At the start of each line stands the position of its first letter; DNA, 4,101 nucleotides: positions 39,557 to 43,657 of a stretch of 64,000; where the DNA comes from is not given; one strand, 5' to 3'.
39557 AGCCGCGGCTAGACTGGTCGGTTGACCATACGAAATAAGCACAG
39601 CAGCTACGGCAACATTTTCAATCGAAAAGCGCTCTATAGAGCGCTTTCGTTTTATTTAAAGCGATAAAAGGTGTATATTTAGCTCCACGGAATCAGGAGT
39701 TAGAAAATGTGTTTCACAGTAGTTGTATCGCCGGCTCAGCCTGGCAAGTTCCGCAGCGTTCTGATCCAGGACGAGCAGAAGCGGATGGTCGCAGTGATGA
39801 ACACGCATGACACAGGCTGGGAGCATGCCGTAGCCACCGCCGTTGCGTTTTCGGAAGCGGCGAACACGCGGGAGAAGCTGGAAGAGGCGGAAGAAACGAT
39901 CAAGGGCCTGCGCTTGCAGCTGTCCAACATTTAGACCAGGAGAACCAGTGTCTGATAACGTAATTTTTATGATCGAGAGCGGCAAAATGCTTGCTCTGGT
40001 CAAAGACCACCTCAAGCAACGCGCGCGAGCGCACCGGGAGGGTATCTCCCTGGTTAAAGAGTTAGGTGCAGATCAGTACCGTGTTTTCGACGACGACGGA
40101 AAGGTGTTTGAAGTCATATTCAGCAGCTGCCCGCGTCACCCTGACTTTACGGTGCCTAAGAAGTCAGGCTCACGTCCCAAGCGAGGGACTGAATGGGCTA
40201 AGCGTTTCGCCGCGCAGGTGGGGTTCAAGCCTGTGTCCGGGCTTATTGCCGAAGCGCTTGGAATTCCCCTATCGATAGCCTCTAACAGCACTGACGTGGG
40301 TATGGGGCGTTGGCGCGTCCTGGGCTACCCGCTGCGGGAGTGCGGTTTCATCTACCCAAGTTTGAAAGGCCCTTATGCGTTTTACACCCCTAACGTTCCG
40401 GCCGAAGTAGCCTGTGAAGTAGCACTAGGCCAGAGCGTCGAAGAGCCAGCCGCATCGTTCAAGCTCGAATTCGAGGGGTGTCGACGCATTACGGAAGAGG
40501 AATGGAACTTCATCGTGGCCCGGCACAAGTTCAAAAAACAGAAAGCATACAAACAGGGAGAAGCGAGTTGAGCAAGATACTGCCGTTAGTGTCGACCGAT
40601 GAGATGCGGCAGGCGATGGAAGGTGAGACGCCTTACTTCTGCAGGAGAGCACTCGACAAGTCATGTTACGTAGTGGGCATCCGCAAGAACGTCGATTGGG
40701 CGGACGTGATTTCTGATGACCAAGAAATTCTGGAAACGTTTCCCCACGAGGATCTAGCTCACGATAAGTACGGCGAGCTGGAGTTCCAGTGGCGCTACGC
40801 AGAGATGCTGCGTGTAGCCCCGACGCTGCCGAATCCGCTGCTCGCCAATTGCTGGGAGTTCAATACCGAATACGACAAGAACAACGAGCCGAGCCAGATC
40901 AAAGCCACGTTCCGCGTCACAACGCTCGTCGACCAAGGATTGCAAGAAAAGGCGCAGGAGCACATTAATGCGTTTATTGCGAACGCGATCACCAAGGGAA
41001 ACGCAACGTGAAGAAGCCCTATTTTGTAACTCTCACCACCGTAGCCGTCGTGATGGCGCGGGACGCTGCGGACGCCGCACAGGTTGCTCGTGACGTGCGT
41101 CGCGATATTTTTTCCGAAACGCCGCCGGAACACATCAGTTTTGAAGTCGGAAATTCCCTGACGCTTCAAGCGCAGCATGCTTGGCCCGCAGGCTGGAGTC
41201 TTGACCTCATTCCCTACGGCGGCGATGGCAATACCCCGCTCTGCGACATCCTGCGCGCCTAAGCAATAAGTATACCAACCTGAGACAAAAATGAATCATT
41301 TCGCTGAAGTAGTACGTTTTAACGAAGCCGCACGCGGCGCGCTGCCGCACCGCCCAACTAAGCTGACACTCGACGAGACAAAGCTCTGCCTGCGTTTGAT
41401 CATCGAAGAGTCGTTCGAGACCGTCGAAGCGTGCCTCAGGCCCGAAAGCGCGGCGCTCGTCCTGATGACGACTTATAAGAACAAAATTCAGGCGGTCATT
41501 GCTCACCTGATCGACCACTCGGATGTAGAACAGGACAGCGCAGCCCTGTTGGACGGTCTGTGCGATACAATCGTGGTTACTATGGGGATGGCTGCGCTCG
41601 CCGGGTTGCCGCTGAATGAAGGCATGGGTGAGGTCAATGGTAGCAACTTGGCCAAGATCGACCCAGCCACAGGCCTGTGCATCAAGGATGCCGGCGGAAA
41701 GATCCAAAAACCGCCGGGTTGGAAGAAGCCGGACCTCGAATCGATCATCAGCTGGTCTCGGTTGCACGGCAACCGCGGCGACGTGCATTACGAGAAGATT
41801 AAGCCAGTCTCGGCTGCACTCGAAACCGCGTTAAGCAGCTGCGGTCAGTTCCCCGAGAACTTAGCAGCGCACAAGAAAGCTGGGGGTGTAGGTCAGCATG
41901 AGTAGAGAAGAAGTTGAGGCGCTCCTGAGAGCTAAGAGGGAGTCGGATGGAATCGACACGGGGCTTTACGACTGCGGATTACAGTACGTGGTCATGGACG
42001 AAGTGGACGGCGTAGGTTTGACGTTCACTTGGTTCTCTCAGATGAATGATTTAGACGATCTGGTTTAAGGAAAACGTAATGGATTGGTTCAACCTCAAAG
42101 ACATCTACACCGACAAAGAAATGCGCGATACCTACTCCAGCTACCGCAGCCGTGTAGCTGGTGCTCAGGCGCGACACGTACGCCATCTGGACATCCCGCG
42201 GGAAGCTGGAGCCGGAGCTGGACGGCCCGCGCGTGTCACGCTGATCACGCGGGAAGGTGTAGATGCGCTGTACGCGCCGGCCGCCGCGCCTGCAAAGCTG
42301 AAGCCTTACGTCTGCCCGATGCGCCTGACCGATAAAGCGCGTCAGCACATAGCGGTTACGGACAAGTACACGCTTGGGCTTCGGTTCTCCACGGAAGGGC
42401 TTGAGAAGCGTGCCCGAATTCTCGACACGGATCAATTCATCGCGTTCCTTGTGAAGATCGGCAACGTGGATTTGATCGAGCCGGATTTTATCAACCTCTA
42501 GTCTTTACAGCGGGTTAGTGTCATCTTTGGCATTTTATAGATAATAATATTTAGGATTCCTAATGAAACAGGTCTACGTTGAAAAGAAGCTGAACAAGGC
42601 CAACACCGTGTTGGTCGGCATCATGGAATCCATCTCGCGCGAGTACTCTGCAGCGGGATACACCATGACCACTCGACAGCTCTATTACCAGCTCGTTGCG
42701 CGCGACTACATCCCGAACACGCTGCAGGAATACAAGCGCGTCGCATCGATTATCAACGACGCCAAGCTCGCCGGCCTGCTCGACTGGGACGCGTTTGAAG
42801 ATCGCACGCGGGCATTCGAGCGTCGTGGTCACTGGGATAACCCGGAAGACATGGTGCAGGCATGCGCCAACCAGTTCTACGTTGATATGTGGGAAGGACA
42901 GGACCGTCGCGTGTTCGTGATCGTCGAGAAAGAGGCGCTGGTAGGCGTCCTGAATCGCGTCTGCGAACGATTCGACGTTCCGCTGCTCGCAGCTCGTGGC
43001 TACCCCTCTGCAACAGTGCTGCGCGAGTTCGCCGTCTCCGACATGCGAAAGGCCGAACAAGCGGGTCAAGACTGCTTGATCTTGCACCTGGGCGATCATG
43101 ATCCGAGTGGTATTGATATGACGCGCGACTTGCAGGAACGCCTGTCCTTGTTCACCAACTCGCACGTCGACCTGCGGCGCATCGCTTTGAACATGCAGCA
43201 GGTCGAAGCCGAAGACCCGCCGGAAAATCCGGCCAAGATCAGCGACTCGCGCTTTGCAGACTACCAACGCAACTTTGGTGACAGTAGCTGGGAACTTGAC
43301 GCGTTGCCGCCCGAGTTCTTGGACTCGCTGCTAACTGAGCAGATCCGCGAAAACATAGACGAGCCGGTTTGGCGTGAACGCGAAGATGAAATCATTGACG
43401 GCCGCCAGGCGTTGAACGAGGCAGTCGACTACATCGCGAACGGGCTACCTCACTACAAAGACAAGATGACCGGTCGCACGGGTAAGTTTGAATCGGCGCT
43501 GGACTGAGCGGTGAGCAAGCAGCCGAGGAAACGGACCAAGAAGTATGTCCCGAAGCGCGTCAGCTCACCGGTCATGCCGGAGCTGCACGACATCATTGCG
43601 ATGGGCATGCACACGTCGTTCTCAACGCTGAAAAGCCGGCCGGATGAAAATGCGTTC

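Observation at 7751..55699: A ~31-bp palindrome dispersed eight to nine times at transcription-unit boundaries: KorB-like operator network or minimal bidirectional terminators?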

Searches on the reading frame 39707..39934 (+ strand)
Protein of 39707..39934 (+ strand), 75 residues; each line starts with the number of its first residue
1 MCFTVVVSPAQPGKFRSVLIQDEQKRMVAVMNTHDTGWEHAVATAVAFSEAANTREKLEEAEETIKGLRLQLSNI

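Call 53: search_protein_families(library=pfam, proteins=[window:39707-39934:+], max_evalue=1)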
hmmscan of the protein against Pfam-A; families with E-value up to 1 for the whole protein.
window:39707-39934:+ (75 aa): 2 families
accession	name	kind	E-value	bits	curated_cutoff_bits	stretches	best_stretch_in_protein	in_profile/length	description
PF03747.19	ADP_ribosyl_GH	-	0.085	12.9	26.2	1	25-64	148-187/287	ADP-ribosylglycohydrolase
PF07311.17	Dodecin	-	0.092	13.5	22.5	1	27-62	4-37/64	Dodecin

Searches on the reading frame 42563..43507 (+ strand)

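Call 10: search_protein_families(library=pfam, proteins=[window:42563-43507:+], max_evalue=0.01)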
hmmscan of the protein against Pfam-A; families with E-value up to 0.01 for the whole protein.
window:42563-43507:+ (314 aa): 1 family
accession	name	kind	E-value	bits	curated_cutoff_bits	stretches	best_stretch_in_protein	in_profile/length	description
PF09664.16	DUF2399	-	0.0012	19.1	23.4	1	113-195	18-92/152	Protein of unknown function C-terminus (DUF2399)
